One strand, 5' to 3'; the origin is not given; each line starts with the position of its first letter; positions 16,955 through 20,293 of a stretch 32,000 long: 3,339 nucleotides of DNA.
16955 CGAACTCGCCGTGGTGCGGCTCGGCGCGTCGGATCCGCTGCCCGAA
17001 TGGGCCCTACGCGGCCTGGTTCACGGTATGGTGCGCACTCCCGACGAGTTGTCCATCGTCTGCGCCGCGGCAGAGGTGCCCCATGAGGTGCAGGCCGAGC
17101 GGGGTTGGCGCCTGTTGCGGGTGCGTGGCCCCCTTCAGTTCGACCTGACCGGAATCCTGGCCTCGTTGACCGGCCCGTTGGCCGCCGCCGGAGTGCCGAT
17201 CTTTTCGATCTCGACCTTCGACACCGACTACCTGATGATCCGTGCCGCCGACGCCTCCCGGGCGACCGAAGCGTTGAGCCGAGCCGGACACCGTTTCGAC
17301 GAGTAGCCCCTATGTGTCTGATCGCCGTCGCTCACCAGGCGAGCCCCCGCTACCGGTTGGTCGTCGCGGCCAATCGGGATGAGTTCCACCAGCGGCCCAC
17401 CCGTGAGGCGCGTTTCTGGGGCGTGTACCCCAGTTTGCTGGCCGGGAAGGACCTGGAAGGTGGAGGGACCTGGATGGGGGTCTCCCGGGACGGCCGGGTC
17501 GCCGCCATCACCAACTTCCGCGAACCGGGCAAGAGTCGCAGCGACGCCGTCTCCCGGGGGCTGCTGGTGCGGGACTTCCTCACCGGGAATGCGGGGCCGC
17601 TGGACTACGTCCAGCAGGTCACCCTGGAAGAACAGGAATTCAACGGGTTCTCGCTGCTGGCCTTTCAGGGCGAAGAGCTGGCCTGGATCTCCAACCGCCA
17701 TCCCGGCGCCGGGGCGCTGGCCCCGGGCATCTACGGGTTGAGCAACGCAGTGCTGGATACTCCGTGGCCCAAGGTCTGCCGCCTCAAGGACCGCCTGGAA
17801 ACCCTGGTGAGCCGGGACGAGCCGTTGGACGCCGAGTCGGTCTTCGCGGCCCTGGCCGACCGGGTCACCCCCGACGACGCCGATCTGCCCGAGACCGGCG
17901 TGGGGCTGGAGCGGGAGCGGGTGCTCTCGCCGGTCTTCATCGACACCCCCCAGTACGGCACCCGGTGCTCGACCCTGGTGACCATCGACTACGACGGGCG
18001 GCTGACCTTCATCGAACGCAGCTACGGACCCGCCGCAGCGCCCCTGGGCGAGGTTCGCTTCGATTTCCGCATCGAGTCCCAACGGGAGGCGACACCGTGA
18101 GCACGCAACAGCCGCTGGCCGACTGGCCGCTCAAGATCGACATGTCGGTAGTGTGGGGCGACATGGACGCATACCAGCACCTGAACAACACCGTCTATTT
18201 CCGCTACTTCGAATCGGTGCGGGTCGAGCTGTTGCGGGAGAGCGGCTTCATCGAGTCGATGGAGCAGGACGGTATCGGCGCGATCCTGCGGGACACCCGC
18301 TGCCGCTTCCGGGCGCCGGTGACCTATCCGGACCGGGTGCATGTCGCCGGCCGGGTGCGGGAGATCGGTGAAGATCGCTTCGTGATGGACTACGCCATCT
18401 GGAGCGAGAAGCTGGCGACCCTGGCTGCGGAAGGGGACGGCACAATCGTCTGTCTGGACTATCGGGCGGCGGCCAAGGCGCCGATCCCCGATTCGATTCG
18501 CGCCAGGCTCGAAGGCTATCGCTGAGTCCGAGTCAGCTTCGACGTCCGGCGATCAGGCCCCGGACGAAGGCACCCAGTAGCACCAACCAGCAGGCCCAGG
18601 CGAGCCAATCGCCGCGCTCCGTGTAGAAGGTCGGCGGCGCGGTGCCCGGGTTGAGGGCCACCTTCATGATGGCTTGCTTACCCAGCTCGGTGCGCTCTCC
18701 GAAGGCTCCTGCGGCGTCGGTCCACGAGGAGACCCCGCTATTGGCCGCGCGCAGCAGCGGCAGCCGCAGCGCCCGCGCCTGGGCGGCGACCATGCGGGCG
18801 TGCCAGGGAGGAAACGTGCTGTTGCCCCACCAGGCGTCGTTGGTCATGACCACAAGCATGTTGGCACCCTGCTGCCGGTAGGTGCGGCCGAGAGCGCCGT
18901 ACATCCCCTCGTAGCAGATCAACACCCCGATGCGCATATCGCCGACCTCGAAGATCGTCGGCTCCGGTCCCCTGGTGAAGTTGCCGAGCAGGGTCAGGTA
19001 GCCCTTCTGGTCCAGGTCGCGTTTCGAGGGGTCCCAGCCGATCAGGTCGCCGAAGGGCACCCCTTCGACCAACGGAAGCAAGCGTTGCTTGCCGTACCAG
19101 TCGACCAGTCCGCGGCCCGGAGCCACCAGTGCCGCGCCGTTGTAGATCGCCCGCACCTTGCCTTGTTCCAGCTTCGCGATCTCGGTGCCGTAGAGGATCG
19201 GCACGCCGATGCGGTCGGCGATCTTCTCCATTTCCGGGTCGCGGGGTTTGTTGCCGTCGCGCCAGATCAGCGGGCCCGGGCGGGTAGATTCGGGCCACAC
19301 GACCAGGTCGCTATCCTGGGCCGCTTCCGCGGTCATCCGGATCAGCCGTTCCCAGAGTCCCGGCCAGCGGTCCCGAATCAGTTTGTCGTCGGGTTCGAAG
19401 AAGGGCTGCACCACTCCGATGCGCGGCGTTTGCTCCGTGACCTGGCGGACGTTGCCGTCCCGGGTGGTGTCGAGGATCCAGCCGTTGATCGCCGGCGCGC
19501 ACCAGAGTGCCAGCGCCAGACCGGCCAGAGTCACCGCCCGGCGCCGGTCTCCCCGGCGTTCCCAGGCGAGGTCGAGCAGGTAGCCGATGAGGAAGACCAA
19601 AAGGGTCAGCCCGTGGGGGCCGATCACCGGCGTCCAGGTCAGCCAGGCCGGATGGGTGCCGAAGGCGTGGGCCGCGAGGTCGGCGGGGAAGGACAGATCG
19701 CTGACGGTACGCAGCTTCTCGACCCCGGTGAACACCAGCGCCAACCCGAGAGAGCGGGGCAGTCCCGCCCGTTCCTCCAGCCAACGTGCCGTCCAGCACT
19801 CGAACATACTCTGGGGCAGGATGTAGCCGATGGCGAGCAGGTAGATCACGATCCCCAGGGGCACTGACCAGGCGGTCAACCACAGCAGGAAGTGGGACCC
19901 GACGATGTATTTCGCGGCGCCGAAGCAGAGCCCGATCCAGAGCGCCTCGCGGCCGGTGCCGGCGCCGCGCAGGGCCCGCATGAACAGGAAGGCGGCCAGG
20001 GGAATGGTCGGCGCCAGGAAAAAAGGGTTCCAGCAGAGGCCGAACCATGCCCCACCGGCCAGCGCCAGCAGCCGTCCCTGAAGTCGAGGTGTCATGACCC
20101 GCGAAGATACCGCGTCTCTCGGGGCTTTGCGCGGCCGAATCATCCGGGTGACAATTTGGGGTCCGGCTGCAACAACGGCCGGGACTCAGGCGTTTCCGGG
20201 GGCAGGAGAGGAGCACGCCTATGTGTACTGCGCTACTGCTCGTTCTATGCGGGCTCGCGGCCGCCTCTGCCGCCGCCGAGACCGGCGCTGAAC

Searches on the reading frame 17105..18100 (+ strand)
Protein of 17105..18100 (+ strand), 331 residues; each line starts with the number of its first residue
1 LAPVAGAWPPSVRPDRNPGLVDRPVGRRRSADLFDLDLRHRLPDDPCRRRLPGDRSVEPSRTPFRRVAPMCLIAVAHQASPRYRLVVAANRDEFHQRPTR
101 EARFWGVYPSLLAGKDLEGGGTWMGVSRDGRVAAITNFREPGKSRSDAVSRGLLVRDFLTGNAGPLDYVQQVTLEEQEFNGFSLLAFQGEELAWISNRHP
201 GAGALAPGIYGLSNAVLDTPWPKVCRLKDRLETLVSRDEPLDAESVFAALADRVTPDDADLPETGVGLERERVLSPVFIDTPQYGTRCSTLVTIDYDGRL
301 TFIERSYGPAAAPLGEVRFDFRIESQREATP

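Call 39: search_protein_families(library=pfam, proteins=[window:17105-18100:+], max_evalue=0.001)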
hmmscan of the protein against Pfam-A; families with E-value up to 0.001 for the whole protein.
window:17105-18100:+ (331 aa): 1 family
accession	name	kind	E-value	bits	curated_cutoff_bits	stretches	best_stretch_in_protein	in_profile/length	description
PF05742.17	TANGO2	-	5.2e-70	237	22.6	1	70-307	1-255/257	Transport and Golgi organisation 2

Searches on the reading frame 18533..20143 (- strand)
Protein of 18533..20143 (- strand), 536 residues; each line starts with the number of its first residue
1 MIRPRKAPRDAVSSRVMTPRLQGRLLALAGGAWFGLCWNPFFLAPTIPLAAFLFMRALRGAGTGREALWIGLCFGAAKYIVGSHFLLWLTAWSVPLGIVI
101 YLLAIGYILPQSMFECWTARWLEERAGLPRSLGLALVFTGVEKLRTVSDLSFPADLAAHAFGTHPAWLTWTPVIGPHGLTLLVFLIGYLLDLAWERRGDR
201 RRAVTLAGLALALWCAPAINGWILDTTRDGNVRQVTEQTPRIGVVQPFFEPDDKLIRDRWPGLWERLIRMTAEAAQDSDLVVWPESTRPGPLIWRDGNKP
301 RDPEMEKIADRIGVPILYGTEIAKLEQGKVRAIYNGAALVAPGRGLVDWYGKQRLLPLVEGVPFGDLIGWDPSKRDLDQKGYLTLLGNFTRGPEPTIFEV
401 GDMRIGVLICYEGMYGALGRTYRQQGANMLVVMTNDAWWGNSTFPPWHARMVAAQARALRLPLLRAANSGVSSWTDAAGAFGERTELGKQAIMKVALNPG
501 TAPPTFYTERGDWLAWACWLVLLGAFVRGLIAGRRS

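Call 39: search_protein_families(library=pfam, proteins=[window:18533-20143:-], max_evalue=0.001)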
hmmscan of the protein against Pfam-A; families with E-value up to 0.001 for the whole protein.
window:18533-20143:- (536 aa): 2 families
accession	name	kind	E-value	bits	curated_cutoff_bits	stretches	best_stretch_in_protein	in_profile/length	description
PF00795.27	CN_hydrolase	-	2.9e-18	66.6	23.2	1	263-471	17-210/256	Carbon-nitrogen hydrolase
PF20154.4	LNT_N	-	3.8e-11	43.9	27.1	1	31-188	2-158/159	Apolipoprotein N-acyltransferase N-terminal domain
